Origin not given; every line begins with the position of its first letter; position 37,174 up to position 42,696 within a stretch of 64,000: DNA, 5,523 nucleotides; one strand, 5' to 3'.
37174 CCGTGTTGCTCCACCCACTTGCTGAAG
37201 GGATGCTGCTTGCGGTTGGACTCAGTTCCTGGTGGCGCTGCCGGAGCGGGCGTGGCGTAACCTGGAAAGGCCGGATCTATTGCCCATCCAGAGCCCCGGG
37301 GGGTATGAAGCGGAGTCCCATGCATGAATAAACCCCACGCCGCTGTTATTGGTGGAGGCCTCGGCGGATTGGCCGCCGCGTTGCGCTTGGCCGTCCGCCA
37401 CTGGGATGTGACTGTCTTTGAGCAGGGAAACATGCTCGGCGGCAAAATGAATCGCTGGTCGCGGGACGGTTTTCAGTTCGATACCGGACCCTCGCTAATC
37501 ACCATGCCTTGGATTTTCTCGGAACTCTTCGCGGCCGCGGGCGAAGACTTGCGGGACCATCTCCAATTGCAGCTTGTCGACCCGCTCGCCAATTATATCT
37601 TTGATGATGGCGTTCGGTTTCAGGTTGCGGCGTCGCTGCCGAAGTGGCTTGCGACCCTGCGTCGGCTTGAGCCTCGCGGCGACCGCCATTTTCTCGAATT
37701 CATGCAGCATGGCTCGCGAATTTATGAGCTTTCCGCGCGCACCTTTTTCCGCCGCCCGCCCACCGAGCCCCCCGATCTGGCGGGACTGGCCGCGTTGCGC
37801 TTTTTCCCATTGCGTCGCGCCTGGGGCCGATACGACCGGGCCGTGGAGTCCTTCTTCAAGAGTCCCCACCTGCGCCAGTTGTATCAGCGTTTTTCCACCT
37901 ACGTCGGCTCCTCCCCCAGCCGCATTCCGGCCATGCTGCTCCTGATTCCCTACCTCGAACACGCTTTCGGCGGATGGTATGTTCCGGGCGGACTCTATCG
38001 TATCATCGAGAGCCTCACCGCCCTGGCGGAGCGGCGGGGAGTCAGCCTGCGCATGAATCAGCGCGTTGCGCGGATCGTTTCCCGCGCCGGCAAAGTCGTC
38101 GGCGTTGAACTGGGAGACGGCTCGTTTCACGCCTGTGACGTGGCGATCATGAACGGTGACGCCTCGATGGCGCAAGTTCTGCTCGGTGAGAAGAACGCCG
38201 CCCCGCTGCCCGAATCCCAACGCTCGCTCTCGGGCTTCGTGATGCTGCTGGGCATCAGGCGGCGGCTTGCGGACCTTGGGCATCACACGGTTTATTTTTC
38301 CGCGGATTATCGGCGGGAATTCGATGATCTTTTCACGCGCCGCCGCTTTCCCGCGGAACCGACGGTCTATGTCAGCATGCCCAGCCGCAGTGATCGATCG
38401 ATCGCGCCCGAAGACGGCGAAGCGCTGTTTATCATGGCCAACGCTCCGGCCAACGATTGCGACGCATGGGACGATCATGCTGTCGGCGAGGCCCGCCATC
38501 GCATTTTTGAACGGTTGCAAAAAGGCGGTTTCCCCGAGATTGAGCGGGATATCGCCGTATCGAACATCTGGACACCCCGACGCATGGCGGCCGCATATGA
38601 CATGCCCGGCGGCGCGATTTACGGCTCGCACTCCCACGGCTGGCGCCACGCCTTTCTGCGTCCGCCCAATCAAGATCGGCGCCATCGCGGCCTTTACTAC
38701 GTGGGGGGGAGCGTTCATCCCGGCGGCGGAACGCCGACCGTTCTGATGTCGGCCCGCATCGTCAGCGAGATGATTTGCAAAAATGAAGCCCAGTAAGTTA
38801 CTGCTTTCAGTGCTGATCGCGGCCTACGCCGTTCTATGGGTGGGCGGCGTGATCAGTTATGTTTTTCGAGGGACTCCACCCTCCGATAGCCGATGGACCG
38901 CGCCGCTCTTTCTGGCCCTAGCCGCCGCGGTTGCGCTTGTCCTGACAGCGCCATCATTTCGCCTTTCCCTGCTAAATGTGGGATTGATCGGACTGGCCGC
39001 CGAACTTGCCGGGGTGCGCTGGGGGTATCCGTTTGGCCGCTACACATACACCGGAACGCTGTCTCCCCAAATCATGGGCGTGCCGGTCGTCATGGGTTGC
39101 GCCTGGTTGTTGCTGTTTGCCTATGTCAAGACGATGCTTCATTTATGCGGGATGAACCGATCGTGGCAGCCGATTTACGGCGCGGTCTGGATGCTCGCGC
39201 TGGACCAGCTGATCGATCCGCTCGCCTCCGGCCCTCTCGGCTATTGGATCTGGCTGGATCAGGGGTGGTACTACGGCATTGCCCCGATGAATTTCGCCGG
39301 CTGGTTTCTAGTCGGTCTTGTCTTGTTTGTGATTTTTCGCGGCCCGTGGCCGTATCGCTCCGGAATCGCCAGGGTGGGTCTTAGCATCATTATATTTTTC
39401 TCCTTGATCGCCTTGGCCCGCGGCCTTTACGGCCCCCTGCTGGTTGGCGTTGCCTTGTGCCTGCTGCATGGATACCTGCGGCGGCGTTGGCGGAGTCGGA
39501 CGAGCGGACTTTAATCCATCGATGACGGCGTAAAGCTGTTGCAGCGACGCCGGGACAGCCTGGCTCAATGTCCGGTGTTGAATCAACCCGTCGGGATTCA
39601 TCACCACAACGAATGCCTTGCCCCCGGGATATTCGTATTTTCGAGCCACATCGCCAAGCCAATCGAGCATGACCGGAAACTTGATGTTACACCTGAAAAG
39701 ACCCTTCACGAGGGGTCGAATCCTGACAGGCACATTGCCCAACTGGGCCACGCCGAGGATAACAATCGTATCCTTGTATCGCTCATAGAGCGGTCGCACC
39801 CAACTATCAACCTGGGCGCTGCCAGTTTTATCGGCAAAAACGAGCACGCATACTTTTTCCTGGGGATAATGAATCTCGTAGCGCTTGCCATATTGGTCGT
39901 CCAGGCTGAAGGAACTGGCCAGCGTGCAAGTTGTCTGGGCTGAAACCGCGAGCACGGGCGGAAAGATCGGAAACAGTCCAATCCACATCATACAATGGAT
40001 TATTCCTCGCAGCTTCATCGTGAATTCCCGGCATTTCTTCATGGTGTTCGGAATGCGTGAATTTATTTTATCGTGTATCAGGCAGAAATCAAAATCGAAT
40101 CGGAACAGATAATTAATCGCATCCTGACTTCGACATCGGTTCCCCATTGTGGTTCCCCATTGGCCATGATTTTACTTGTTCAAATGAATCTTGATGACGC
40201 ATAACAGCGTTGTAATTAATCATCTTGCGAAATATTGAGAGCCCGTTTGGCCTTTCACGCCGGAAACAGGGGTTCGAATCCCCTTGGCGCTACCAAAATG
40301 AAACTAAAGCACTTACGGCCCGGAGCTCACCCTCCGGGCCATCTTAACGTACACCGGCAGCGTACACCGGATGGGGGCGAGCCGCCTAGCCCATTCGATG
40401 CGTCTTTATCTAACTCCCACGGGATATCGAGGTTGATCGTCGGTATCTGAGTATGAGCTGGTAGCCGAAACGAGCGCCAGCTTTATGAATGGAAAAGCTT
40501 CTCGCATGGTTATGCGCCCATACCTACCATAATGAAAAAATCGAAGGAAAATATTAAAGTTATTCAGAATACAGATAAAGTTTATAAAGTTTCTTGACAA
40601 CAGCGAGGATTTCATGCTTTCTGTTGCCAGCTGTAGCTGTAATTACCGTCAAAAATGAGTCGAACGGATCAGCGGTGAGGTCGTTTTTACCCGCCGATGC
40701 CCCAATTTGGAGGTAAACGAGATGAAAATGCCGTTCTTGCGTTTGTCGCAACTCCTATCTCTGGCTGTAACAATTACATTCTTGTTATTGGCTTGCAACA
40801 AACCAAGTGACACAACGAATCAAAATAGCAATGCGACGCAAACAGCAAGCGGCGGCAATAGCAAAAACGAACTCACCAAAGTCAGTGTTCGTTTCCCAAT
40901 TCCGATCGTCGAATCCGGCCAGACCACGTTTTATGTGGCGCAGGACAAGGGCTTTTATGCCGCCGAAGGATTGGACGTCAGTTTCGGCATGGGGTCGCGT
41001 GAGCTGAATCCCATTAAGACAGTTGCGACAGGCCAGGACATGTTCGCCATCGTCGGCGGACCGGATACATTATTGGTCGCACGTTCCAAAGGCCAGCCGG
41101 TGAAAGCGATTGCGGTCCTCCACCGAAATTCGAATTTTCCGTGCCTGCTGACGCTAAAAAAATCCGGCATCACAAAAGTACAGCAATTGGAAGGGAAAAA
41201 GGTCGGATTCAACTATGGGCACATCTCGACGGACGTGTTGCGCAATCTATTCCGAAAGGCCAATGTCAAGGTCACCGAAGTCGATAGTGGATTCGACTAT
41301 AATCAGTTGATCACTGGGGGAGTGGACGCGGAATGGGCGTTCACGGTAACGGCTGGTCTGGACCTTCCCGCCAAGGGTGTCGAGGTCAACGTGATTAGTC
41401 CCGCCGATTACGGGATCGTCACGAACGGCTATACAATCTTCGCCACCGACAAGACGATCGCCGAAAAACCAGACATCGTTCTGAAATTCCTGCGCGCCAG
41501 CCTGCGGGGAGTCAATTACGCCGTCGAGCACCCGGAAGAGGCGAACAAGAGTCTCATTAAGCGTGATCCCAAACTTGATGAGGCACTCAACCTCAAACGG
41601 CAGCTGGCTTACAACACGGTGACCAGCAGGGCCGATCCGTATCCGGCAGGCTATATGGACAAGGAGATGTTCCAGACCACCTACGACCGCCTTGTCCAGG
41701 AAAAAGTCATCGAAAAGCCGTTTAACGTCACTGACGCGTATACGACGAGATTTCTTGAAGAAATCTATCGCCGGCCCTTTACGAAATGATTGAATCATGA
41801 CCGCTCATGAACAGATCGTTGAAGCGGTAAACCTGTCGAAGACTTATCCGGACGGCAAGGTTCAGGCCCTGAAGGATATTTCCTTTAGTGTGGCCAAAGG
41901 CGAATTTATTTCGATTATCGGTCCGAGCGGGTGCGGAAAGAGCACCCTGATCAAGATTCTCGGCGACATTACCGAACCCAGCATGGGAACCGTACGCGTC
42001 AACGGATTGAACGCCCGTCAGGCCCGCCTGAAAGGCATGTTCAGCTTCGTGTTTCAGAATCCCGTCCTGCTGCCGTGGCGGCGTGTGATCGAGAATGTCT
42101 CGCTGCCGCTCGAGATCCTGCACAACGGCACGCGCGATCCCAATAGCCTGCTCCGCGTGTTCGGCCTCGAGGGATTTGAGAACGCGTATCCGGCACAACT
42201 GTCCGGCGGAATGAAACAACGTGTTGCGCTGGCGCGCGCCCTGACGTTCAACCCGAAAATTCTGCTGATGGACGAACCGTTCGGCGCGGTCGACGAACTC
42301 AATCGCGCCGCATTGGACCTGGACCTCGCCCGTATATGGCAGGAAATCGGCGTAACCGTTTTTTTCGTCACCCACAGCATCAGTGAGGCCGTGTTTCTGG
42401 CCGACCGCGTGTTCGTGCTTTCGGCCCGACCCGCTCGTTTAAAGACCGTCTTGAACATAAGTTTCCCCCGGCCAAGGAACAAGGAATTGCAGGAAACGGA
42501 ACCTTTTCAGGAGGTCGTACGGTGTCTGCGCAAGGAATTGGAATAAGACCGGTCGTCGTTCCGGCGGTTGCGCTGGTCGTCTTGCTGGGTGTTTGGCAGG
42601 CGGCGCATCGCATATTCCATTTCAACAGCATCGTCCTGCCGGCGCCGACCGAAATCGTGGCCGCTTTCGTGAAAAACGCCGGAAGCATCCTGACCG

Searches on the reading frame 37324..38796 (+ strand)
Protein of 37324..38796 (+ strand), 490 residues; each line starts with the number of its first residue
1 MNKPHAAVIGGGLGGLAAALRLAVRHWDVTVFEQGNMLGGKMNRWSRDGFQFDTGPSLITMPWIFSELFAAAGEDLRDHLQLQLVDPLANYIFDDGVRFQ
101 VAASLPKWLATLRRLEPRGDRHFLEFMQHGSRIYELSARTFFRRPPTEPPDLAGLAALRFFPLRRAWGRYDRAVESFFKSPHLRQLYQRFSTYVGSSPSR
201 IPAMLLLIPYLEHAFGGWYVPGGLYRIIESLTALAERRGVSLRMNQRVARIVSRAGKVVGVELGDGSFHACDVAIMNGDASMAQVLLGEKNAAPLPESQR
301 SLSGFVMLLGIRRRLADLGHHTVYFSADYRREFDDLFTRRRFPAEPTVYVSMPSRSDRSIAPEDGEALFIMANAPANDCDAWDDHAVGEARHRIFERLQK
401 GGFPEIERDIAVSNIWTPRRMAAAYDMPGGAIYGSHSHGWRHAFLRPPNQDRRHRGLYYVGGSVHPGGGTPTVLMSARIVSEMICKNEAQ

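Call 43: search_protein_families(library=ncbifam, proteins=[window:37324-38796:+], max_evalue=0.001)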
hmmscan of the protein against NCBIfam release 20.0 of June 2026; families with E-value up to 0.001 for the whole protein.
window:37324-38796:+ (490 aa): 31 families (the best 25 are shown)
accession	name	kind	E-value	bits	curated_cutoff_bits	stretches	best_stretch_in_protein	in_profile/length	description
TIGR02734.1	crtI_fam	subfamily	3.1e-106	356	238.1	1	6-488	1-492/504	phytoene desaturase family protein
NF045637.1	carotdesatCrtDProt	equivalog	7.7e-106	354.5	580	1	7-486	2-484/485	1-hydroxycarotenoid 3,4-desaturase CrtD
NF042421.1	hydcarot_desat_CrtD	equivalog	1.8e-89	300.5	500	1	5-486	3-485/487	1-hydroxycarotenoid 3,4-desaturase CrtD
NF058655.1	CrtID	equivalog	2.9e-85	286.9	640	1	7-481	2-478/478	bifunctional phytoene desaturase/3,4-desaturase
TIGR02730.1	carot_isom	equivalog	7.3e-23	81.1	586.9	2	213-479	217-483/493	carotenoid isomerase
NF005560.0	PRK07233.1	equivalog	6.8e-16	58.1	252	2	6-53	3-50/435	hypothetical protein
TIGR02733.1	desat_CrtD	equivalog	1.1e-13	50.7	549.7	1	5-56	3-54/492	C-3',4' desaturase CrtD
TIGR03467.1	HpnE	equivalog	1.3e-11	44.4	283.05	1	7-56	2-53/430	hydroxysqualene dehydroxylase HpnE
NF045689.1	BCarotKetCrtO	equivalog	1.1e-10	40.8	1000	0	173-280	190-299/563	beta-carotene ketolase CrtO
NF005548.0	PRK07208.1-4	equivalog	6.2e-08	31.7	389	1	2-56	2-56/488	hypothetical protein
TIGR00275.1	TIGR00275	subfamily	1.4e-07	30.7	183.8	0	7-42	2-37/401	aminoacetone oxidase family FAD-binding enzyme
NF008845.0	PRK11883.1-5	equivalog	2.1e-07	29.6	560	1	3-57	4-64/468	protoporphyrinogen oxidase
TIGR00562.1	proto_IX_ox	equivalog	5.2e-07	28.6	97.85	1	4-58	3-59/470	protoporphyrinogen oxidase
NF005566.0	PRK07236.1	subfamily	1.9e-06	27.1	333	1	2-35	5-38/386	hypothetical protein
NF002480.1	PRK01747.1-1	equivalog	2.1e-06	26.4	540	1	4-36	249-281/645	bifunctional tRNA (5-methylaminomethyl-2-thiouridine)(34)-methyltransferase MnmC2/FAD-dependent 5-carboxymethylaminomethyl-2-thiouridine(34)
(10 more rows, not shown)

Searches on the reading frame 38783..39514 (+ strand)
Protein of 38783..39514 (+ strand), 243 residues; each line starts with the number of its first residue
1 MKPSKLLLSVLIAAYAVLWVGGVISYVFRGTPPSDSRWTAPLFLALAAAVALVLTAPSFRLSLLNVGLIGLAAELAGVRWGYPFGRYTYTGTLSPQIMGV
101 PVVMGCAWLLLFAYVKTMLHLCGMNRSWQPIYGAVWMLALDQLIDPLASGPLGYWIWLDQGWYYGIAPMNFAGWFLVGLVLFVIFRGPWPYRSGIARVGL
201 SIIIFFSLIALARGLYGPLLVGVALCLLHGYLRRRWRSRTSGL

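Call 43: search_protein_families(library=ncbifam, proteins=[window:38783-39514:+], max_evalue=0.001)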
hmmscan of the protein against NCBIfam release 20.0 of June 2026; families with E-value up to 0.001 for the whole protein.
window:38783-39514:+ (243 aa): 3 families
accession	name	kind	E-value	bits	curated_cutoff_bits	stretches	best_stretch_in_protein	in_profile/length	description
TIGR03460.1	crt_membr_arch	equivalog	1.1e-22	81.1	154.7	1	37-230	39-241/248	bisanhydrobacterioruberin hydratase CruF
NF041333.1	CruF_Halo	equivalog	1.2e-12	47.9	300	1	64-185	79-204/268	bisanhydrobacterioruberin hydratase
NF045693.1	GCarotHydoxCruF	equivalog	1.8e-08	34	400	1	68-225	88-267/310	gamma-carotene 1'-hydroxylase CruF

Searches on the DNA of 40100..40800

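Call 72: search_rna_families(source=window, start=40100, end=40800, threshold=evalue, max_evalue=1)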
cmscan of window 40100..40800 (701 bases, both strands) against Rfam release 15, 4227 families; matches with E-value up to 1: 2.
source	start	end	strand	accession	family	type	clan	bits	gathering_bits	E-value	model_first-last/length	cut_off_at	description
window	40226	40292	+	RF00005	tRNA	Gene; tRNA;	CL00001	26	29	0.0045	1-71/71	no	tRNA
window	40510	40591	+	RF02075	STnc230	Gene; sRNA;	-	23.3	50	0.63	1-83/83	no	Enterobacterial sRNA STnc230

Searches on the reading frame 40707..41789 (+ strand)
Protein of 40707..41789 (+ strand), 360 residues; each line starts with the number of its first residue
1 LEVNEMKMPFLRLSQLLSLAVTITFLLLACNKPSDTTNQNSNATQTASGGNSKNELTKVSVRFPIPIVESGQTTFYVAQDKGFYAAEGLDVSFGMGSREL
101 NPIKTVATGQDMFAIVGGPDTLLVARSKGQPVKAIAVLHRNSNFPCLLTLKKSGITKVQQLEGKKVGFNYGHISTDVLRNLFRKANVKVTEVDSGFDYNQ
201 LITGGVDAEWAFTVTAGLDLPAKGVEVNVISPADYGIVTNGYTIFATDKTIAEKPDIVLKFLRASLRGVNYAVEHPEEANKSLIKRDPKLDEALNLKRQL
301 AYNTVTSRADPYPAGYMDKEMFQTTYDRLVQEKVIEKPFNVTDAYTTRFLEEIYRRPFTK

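Call 3: search_protein_families(library=pfam, proteins=[window:40707-41789:+], max_evalue=0.01)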
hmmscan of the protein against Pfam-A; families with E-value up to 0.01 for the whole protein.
window:40707-41789:+ (360 aa): 1 family
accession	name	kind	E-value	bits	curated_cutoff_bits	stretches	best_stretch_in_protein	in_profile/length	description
PF09084.16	NMT1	-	6.1e-50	170.5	20.5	1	73-279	5-216/216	NMT1/THI5 like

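Call 42: search_solved_structures(query=window:40707-41789:+, max_evalue=0.01, show_alignments=0)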
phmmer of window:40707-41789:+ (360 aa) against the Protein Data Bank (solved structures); distinct sequences matched with E-value up to 0.01: 7.
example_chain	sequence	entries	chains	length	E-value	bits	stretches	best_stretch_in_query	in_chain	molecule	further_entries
4nmy_A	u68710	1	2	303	1.6e-25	93.2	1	71-351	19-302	ABC-type transport system, extracellular solute-binding protein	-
3ix1_A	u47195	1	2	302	1.7e-18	70.2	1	72-346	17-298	N-formyl-4-amino-5-aminomethyl-2-methylpyrimidine binding protein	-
4h6d_F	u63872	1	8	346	1.8e-11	47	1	75-298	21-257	Pyrimidine precursor biosynthesis enzyme THI5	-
4esw_A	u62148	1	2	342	4.4e-11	45.8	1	75-298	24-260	Pyrimidine biosynthesis enzyme THI13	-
4esx_A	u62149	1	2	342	5.4e-11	45.5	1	75-298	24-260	Pyrimidine biosynthesis enzyme THI13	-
4h65_A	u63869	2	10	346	2.7e-10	43.2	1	75-298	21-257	Pyrimidine precursor biosynthesis enzyme THI5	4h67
3qsl_A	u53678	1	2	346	0.0033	19.9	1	76-192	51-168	Putative exported protein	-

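Call 43: search_protein_families(library=ncbifam, proteins=[window:40707-41789:+], max_evalue=0.001)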
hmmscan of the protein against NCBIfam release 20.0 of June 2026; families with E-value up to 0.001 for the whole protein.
window:40707-41789:+ (360 aa): 2 families
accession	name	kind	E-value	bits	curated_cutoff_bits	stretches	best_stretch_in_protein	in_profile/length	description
TIGR01728.1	SsuA_fam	subfamily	1.7e-21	76.7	163.5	1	71-350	10-289/290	aliphatic sulfonate ABC transporter substrate-binding protein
TIGR01729.1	taurine_ABC_bnd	equivalog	0.00049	19.6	304.25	1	103-176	41-111/300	taurine ABC transporter substrate-binding protein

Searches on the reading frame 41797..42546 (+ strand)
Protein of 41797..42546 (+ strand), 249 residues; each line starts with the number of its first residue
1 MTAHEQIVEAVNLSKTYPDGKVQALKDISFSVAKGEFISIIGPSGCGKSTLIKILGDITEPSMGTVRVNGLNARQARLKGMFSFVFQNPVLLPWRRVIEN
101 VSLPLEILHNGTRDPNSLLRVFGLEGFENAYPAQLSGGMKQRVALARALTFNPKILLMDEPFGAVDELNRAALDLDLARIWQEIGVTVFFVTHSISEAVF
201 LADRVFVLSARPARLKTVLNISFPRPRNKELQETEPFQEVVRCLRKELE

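Call 3: search_protein_families(library=pfam, proteins=[window:41797-42546:+], max_evalue=0.01)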
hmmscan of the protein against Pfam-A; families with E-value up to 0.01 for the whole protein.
window:41797-42546:+ (249 aa): 9 families
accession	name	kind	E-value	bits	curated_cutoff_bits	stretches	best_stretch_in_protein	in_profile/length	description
PF00005.33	ABC_tran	-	3.1e-31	109.2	25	1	25-162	1-136/137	ABC transporter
PF03215.21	Rad17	-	3.6e-05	24.2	23.8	1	23-75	33-84/186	Rad17 P-loop domain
PF13304.12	AAA_21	-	0.00024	21.7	27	1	38-58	2-22/304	AAA domain, putative AbiEii toxin, Type IV TA system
PF03193.22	RsgA_GTPase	-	0.0014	19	30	1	23-66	95-137/174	RsgA GTPase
PF00004.35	AAA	-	0.002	19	21.2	0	40-87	3-55/131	ATPase family associated with various cellular activities (AAA)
PF13401.12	AAA_22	-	0.002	18.9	27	1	36-73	6-46/130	AAA domain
PF02463.25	SMC_N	-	0.003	17.4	40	0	35-53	24-42/220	RecF/RecN/SMC N terminal domain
PF13555.12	AAA_29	-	0.004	17.3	27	1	30-52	19-39/61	P-loop containing region of AAA domain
PF13191.12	AAA_16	-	0.0082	17.1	32.6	0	31-67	18-57/167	AAA ATPase domain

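Call 43: search_protein_families(library=ncbifam, proteins=[window:41797-42546:+], max_evalue=0.001)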
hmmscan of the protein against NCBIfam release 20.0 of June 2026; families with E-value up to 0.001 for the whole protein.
window:41797-42546:+ (249 aa): 188 families (the best 25 are shown)
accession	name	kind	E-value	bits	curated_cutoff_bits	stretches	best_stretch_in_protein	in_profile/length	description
NF040729.1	ABC_ATP_SaoA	equivalog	5.8e-60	202.8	360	1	11-238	5-236/248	ABC transporter ATP-binding protein SaoA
TIGR01184.1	ntrCD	subfamily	1.3e-56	191.7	291.8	1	25-232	1-213/230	nitrate ABC transporter ATP-binding protein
NF008420.0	PRK11247.1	equivalog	1.1e-52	178.7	395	1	12-229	17-226/257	aliphatic sulfonates ABC transporter ATP-binding protein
NF008421.0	PRK11248.1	equivalog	9.8e-52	176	357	1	13-225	7-219/255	taurine ABC transporter ATP-binding subunit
TIGR03265.1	PhnT2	equivalog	4.3e-51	174.2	457.7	1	9-209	6-209/353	putative 2-aminoethylphosphonate ABC transporter ATP-binding protein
TIGR00968.1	3a0106s01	subfamily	3.1e-50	170.9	342.75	1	12-209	5-205/237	sulfate ABC transporter ATP-binding protein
TIGR01186.1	proV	subfamily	5.2e-50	170.6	326.6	1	20-209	4-204/363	betaine/proline/choline family ABC transporter ATP-binding protein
NF043075.1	MMSYN1_0197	equivalog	2.3e-48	164.9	550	1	7-209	2-207/341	spermidine/putrescine ABC transporter ATP-binding protein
NF040840.2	tungstate_WtpC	equivalog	2.4e-44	152.1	440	1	12-239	6-235/347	tungstate ABC transporter ATP-binding protein WtpC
NF006987.0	PRK09452.1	equivalog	3.7e-43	147.6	482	1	3-209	13-222/378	spermidine/putrescine ABC transporter ATP-binding protein PotA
NF008105.0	PRK10851.1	equivalog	2.1e-42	145.1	502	1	10-209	5-211/362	sulfate/thiosulfate ABC transporter ATP-binding protein CysA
TIGR01187.1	potA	subfamily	8e-42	143.5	355.6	1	40-209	1-175/325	polyamine ABC transporter ATP-binding protein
TIGR02673.1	FtsE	equivalog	3e-41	141.4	264.85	1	7-197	1-199/214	cell division ATP-binding protein FtsE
NF008653.0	PRK11650.1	subfamily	6.8e-41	140.5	432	1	10-209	6-209/357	sn-glycerol-3-phosphate ABC transporter ATP-binding protein UgpC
TIGR03415.1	ABC_choXWV_ATP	equivalog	6.5e-39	134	483.75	1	20-208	35-238/382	choline ABC transporter ATP-binding protein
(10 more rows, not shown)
